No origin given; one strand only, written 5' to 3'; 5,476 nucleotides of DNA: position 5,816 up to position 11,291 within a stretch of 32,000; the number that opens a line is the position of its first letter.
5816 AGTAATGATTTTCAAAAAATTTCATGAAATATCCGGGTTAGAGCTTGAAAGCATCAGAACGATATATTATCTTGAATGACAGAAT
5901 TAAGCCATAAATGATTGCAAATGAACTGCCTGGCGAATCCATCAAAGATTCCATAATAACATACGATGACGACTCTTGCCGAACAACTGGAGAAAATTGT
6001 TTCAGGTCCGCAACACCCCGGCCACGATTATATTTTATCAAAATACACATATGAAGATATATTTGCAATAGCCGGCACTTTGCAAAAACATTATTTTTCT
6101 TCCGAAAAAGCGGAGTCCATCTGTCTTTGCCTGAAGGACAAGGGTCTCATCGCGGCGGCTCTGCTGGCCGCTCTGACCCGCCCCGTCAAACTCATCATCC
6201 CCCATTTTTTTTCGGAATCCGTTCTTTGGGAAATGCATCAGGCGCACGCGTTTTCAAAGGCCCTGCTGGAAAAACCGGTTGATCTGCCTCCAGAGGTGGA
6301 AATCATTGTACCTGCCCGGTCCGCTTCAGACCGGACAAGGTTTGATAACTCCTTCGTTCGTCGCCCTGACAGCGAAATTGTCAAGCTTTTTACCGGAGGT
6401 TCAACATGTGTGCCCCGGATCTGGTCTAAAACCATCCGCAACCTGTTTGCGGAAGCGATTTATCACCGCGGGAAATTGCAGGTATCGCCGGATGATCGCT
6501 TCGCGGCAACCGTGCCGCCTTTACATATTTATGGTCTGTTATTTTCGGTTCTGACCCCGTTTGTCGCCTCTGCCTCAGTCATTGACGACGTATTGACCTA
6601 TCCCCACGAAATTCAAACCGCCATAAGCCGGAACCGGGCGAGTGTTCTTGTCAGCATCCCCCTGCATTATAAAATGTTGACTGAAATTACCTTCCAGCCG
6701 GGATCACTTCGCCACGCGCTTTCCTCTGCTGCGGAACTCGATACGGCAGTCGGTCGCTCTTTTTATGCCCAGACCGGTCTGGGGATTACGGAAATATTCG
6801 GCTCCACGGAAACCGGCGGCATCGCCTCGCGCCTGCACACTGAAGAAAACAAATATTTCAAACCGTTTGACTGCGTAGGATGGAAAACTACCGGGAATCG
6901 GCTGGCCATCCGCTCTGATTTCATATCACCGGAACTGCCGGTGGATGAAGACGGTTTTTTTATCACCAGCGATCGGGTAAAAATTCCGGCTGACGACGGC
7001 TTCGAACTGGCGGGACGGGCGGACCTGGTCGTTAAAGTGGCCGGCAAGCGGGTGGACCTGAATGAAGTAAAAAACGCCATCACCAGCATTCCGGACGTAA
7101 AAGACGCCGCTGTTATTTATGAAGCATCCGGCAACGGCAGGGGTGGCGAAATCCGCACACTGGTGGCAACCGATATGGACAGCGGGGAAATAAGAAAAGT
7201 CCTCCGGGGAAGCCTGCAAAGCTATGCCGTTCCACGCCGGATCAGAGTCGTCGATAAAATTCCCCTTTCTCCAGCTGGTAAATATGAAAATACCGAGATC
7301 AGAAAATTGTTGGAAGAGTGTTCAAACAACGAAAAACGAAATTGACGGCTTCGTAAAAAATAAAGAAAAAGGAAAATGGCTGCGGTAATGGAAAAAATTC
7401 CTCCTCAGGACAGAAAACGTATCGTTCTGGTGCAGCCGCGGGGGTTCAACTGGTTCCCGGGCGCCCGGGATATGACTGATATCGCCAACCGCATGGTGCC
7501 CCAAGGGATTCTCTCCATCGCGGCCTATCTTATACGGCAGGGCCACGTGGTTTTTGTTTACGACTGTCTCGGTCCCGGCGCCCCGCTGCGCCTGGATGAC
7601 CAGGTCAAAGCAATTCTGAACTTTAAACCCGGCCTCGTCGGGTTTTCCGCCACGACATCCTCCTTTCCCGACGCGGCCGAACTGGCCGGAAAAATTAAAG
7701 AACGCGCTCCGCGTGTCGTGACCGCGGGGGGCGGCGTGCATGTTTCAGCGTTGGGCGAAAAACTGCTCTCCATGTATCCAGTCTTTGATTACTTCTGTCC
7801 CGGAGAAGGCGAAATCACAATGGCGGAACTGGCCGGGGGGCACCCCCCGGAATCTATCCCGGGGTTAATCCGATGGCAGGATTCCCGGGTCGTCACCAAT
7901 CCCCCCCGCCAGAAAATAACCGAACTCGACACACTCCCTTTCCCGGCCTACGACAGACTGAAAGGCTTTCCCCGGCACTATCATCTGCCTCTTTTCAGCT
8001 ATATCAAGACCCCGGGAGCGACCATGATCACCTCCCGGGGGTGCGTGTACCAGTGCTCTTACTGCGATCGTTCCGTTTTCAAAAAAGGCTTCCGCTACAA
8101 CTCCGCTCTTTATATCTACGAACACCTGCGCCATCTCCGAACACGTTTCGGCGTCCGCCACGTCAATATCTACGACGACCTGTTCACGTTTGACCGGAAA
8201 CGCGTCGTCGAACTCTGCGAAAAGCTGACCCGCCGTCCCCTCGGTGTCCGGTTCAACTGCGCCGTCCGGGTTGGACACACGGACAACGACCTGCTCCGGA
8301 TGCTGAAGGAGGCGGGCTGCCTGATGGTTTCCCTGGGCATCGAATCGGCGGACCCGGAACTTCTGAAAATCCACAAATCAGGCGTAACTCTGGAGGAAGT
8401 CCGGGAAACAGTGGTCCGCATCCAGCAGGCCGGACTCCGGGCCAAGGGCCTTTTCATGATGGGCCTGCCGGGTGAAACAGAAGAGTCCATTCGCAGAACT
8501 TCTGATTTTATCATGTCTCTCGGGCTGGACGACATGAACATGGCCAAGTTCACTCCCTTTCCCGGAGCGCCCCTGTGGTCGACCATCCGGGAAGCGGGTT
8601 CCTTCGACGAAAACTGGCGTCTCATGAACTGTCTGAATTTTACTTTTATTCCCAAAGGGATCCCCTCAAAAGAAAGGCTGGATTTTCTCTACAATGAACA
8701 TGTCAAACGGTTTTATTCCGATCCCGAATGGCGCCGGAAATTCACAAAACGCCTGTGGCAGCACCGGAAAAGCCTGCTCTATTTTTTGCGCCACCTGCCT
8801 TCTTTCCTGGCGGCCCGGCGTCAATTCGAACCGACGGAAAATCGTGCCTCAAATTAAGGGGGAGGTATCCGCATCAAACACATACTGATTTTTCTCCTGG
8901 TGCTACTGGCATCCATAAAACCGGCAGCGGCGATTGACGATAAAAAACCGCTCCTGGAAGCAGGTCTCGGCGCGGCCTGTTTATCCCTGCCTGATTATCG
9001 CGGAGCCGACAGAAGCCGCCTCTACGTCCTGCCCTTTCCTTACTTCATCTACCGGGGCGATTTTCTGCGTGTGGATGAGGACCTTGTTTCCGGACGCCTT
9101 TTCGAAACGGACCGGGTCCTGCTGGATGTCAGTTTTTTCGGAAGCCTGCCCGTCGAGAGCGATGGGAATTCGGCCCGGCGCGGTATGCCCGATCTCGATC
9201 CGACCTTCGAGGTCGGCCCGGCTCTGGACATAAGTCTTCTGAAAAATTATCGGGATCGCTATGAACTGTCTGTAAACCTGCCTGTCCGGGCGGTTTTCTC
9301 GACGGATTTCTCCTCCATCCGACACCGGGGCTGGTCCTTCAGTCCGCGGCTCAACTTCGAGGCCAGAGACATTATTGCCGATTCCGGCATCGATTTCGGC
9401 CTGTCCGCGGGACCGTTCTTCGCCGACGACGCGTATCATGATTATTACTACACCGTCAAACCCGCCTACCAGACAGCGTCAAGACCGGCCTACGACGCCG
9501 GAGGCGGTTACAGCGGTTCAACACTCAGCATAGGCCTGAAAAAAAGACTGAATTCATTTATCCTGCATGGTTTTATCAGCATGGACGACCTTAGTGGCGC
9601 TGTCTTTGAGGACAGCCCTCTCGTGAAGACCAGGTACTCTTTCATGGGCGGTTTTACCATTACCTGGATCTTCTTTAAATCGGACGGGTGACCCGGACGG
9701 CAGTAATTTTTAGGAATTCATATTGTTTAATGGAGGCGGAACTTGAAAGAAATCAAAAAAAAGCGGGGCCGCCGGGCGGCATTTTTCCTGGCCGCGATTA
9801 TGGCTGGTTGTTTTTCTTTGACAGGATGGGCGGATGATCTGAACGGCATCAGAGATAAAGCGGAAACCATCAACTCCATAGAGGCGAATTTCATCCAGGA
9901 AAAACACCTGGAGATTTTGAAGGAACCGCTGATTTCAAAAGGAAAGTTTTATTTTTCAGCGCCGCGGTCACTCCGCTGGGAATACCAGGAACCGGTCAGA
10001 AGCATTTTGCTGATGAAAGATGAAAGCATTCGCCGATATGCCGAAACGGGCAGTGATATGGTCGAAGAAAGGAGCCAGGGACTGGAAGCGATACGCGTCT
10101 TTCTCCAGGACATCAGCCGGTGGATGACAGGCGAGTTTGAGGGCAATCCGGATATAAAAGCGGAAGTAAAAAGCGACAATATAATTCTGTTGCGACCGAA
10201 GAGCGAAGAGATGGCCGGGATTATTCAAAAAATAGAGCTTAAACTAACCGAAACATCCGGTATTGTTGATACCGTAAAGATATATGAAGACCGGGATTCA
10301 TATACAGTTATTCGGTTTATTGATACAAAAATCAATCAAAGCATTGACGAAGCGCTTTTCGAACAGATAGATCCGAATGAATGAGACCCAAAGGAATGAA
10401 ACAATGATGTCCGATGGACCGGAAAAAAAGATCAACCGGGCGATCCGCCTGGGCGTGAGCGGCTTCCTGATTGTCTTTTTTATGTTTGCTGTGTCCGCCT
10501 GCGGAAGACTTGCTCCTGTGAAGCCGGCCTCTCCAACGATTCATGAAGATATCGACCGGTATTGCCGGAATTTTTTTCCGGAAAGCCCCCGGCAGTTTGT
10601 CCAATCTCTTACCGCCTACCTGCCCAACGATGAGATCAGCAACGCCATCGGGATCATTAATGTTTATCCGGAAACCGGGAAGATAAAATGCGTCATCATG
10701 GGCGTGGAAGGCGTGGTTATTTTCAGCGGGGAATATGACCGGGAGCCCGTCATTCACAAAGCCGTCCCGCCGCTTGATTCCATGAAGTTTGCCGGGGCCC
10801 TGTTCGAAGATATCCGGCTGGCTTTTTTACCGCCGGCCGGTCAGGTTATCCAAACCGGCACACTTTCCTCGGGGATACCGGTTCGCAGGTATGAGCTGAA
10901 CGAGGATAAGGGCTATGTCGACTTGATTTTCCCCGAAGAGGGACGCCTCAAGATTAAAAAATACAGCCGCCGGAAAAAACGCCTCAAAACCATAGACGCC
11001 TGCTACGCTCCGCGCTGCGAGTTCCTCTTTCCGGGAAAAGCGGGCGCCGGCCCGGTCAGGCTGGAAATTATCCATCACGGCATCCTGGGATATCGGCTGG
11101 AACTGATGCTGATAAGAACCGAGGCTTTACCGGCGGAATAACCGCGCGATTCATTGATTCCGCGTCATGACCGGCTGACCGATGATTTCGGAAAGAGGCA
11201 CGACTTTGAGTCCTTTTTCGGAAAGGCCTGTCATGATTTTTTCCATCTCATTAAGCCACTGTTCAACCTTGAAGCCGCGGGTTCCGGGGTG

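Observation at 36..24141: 24-kb aryl-polyene/flexirubin-like type II lipid-pigment cluster in an apparently anaerobic host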

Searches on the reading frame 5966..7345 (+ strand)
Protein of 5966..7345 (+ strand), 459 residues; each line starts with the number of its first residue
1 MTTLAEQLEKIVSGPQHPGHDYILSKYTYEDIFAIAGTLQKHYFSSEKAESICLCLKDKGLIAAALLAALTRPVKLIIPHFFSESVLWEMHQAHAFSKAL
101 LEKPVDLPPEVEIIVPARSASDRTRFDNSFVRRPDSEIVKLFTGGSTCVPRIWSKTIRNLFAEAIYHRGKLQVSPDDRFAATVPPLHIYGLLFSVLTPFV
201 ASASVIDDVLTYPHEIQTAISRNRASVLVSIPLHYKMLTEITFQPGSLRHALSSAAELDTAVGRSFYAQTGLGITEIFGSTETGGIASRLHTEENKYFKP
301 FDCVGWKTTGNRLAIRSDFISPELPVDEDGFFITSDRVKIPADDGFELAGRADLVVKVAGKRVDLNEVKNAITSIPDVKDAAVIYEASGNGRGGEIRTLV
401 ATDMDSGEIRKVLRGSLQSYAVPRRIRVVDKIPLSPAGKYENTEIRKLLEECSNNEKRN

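Call 4: search_protein_families(library=pfam, proteins=[window:5966-7345:+], max_evalue=0.01)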
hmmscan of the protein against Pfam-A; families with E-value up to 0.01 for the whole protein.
window:5966-7345:+ (459 aa): 2 families
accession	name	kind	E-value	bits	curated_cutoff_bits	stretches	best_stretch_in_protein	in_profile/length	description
PF00501.34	AMP-binding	-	3.6e-19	69.2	29.9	1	132-318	159-358/384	AMP-binding enzyme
PF13193.12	AMP-binding_C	-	1.4e-06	29.6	24.5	1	367-439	1-76/76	AMP-binding enzyme C-terminal domain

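Call 7: search_protein_families(library=ncbifam, proteins=[window:5966-7345:+], max_evalue=0.01)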
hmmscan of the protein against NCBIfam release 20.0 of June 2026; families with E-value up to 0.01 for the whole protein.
window:5966-7345:+ (459 aa): 85 families (the best 25 are shown)
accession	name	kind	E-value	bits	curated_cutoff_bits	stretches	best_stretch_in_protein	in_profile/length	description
NF004837.0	PRK06187.1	subfamily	8.6e-29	100.2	476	2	328-453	398-526/531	long-chain-fatty-acid--CoA ligase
TIGR02372.1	4_coum_CoA_lig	equivalog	3.4e-27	95.1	334.7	1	141-440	101-385/386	4-coumarate--CoA ligase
NF004114.0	PRK05605.1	equivalog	1.2e-23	83.3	766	2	328-451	445-571/575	long-chain-fatty-acid--CoA ligase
NF005714.0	PRK07529.1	subfamily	1e-19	70.4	632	2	133-292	216-384/640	acyl-CoA synthetase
NF005702.0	PRK07514.1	subfamily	2.1e-19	69.2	558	2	327-447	375-498/506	malonyl-CoA synthase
NF053567.1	HBDA_AROS1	equivalog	4.6e-18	64.9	1000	2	329-451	393-521/523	3-hydroxybenzoate--CoA ligase HbdA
TIGR01733.1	AA-adenyl-dom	subfamily_domain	5.3e-18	65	317.4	2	328-383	354-409/409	amino acid adenylation domain-containing protein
TIGR03098.1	ligase_PEP_1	hypoth_equivalog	2e-17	62.9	592.35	2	335-446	401-515/517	acyl-CoA ligase (AMP-forming), exosortase A system-associated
NF005858.0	PRK07787.1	subfamily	2e-17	62.8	575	2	327-444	348-467/471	acyl-CoA synthetase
NF006181.0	PRK08314.1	subfamily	4.1e-17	61.6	705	2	327-441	427-546/563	long-chain-fatty-acid--CoA ligase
NF052269.1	Staph_lig_FadD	equivalog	1.7e-16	59.7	650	2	328-453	369-497/499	long-chain-fatty-acid--CoA ligase FadD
NF004758.0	PRK06087.1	equivalog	3.3e-16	58.8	736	2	135-283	188-339/548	medium-chain fatty-acid--CoA ligase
NF005863.0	PRK07798.1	subfamily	3.4e-16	58.9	543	1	328-447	407-529/540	acyl-CoA synthetase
NF005291.0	PRK06814.1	equivalog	6.1e-16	57.5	1349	2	328-456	1008-1137/1140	acyl-[ACP]--phospholipid O-acyltransferase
NF005959.0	PRK08043.1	equivalog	6.7e-16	57.7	886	2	328-454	589-716/719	bifunctional acyl-ACP--phospholipid O-acyltransferase/long-chain-fatty-acid--ACP ligase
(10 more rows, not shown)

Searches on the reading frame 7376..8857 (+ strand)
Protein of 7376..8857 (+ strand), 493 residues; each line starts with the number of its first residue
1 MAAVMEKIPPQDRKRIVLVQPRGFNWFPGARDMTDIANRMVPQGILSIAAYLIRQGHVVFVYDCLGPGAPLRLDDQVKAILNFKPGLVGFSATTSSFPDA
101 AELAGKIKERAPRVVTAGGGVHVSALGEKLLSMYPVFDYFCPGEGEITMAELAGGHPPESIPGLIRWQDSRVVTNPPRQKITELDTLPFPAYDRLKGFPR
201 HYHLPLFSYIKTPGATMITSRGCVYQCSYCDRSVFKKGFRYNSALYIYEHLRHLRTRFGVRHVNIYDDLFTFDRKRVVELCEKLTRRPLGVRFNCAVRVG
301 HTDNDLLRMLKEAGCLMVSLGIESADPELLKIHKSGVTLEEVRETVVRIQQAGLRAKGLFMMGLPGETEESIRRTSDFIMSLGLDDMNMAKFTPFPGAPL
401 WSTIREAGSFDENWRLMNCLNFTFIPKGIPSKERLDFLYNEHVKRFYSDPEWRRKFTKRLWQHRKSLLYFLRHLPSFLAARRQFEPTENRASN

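Call 4: search_protein_families(library=pfam, proteins=[window:7376-8857:+], max_evalue=0.01)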
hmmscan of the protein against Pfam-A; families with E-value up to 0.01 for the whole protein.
window:7376-8857:+ (493 aa): 2 families
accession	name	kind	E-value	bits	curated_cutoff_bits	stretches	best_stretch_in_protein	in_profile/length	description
PF04055.27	Radical_SAM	-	6.9e-26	91.8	29.5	1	217-379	1-166/166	Radical SAM superfamily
PF02310.24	B12-binding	-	3.2e-17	62.9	32.1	1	35-152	7-120/121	B12 binding domain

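Call 7: search_protein_families(library=ncbifam, proteins=[window:7376-8857:+], max_evalue=0.01)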
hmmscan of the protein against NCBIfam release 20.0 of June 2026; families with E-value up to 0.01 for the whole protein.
window:7376-8857:+ (493 aa): 36 families (the best 25 are shown)
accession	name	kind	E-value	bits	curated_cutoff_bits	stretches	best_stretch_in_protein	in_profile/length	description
TIGR03471.1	HpnJ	equivalog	2.7e-52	178.2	577.6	1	73-415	59-398/472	hopanoid biosynthesis associated radical SAM protein HpnJ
NF050148.1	rSAM_ApyD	equivalog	6.5e-43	147.1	750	1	43-381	26-365/645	RiPP biosynthesis radical SAM protein ApyD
TIGR02026.1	BchE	equivalog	3.8e-41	141.5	481.35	1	15-463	1-445/497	magnesium-protoporphyrin IX monomethyl ester anaerobic oxidative cyclase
NF038361.1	rSAM_Sden_1168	equivalog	5e-41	140.9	575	1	87-408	143-477/560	Sden_1168 family B12-binding radical SAM P-methyltransferase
NF033070.1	rSAM_AprD4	equivalog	1.3e-33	116.6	500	1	159-411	146-397/456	AprD4 family radical SAM diol-dehydratase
TIGR03975.1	rSAM_ocin_1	subfamily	1.1e-30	106.8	281.85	1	73-379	117-427/606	RiPP maturation radical SAM C-methyltransferase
TIGR04479.1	bcpD_PhpK_rSAM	subfamily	2.9e-30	105.1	600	1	215-382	242-409/504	PhpK family radical SAM P-methyltransferase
TIGR04385.1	B12_rSAM_cofa1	equivalog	3.3e-30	105.7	450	1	38-381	16-363/438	B12 lower ligand biosynthesis radical SAM protein BzaD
TIGR04072.2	rSAM_ladder_B12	equivalog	6.5e-27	94.2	360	1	41-382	17-349/443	lipid biosynthesis B12-binding/radical SAM protein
TIGR04013.1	B12_SAM_MJ_1487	hypoth_equivalog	7.4e-24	84.3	251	1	76-403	34-356/382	TIGR04013 family B12-binding domain/radical SAM domain-containing protein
TIGR04014.1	B12_SAM_MJ_0865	equivalog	2.2e-23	82.8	360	1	99-405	56-359/434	methyl-coenzyme M reductase glutamine C-methyltransferase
TIGR04367.1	HpnR_B12_rSAM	equivalog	2.3e-23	82.5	650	1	28-433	8-400/490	hopanoid C-3 methylase HpnR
TIGR04295.1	B12_rSAM_oligo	hypoth_equivalog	4.4e-22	78.3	400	1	107-404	97-384/422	TIGR04295 family B12-binding domain-containing radical SAM protein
TIGR04190.1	B12_SAM_Ta0216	equivalog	3.8e-18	65.4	500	1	40-382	35-394/554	TIGR04190 family B12-binding domain/radical SAM domain protein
NF033712.0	B12_rSAM_KedN5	subfamily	3e-16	58.8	700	1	82-372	60-360/624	KedN5 family methylcobalamin-dependent radical SAM C-methyltransferase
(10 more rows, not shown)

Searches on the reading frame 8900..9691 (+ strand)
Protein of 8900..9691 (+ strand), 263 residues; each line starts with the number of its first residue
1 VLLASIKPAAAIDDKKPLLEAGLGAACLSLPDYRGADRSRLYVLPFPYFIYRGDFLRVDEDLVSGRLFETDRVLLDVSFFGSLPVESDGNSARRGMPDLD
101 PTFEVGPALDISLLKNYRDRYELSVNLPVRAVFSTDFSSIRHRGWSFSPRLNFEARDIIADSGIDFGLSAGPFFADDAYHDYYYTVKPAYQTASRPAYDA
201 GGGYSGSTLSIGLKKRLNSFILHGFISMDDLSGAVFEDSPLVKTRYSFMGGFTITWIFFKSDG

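Call 4: search_protein_families(library=pfam, proteins=[window:8900-9691:+], max_evalue=0.01)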
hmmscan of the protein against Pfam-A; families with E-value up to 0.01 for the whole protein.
window:8900-9691:+ (263 aa): 1 family
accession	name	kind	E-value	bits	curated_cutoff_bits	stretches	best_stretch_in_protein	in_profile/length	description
PF06629.18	MipA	-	8.8e-42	144.2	24.2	1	23-258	1-221/221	MltA-interacting protein MipA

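Call 7: search_protein_families(library=ncbifam, proteins=[window:8900-9691:+], max_evalue=0.01)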
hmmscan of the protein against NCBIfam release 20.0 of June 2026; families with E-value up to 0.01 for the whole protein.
window:8900-9691:+ (263 aa): 1 family
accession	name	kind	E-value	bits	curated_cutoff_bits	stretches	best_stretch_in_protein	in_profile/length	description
NF045789.1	OmpVVibrio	equivalog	2.7e-05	23.8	400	1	170-258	172-259/259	outer membrane protein OmpV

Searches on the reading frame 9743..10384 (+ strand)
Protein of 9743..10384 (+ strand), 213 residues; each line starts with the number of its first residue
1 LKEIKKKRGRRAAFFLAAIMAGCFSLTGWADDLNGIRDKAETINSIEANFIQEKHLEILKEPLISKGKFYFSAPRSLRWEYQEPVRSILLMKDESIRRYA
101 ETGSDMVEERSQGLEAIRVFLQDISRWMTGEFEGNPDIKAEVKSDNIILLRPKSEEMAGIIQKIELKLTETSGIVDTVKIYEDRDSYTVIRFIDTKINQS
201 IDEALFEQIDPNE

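Call 5: search_protein_families(library=pfam, proteins=[window:9743-10384:+], max_evalue=0.01)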
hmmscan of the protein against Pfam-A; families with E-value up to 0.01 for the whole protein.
window:9743-10384:+ (213 aa): 1 family
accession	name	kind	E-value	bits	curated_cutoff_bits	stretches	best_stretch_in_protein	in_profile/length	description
PF03548.22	LolA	-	7.4e-14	52.3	23.6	1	42-207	2-163/165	Outer membrane lipoprotein carrier protein LolA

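Call 8: search_protein_families(library=ncbifam, proteins=[window:9743-10384:+], max_evalue=0.01)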
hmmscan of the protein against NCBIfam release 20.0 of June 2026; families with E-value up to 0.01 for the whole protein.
window:9743-10384:+ (213 aa): 3 families
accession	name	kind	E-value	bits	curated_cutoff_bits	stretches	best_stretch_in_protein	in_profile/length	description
NF053544.1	LolA2_flexi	equivalog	3.7e-32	111.4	125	1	36-207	35-207/208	flexirubin biosynthesis/transport protein LolA2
TIGR00547.2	lolA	equivalog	4.5e-15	55.6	112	1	17-207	5-190/202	outer membrane lipoprotein periplasmic chaperone LolA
NF000663.1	PRK00031.2-1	exception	1.6e-09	37.5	120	1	39-96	16-71/168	LolA-like outer membrane lipoprotein chaperone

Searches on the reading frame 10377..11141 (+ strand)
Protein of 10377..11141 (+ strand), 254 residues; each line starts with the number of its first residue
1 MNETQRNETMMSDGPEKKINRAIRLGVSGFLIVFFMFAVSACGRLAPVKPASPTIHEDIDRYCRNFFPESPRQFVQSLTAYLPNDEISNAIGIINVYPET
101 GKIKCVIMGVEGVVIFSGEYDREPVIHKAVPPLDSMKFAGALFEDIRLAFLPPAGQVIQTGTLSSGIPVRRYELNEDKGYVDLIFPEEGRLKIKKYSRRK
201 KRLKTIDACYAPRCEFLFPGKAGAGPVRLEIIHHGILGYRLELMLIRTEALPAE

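Call 5: search_protein_families(library=pfam, proteins=[window:10377-11141:+], max_evalue=0.01)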
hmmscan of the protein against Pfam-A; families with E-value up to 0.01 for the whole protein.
window:10377-11141:+ (254 aa): 0 families

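Call 8: search_protein_families(library=ncbifam, proteins=[window:10377-11141:+], max_evalue=0.01)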
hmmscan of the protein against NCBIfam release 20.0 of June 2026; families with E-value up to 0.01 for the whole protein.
window:10377-11141:+ (254 aa): 0 families

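Call 40: search_protein_families(library=pfam, proteins=[window:10377-11141:+], max_evalue=1)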
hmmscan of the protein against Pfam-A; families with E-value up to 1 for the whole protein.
window:10377-11141:+ (254 aa): 1 family
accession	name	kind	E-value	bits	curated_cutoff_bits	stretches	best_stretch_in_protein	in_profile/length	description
PF22935.1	RM44_endonuclase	-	0.048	14.2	27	1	56-90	71-105/139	Large ribosomal subunit protein mL44, endonuclease domain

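Call 75: find_homologous_proteins(query=window:10377-11141:+, max_evalue=0.00001)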
Query window:10377-11141:+ (254 aa): 3 proteins with E <= 0.00001 among 393 candidates.
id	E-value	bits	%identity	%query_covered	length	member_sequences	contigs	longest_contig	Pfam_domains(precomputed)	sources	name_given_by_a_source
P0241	2.1e-160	550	100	96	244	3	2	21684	-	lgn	-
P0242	2.6e-66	242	49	96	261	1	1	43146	-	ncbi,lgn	-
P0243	3.4e-64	235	48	83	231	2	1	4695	-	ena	-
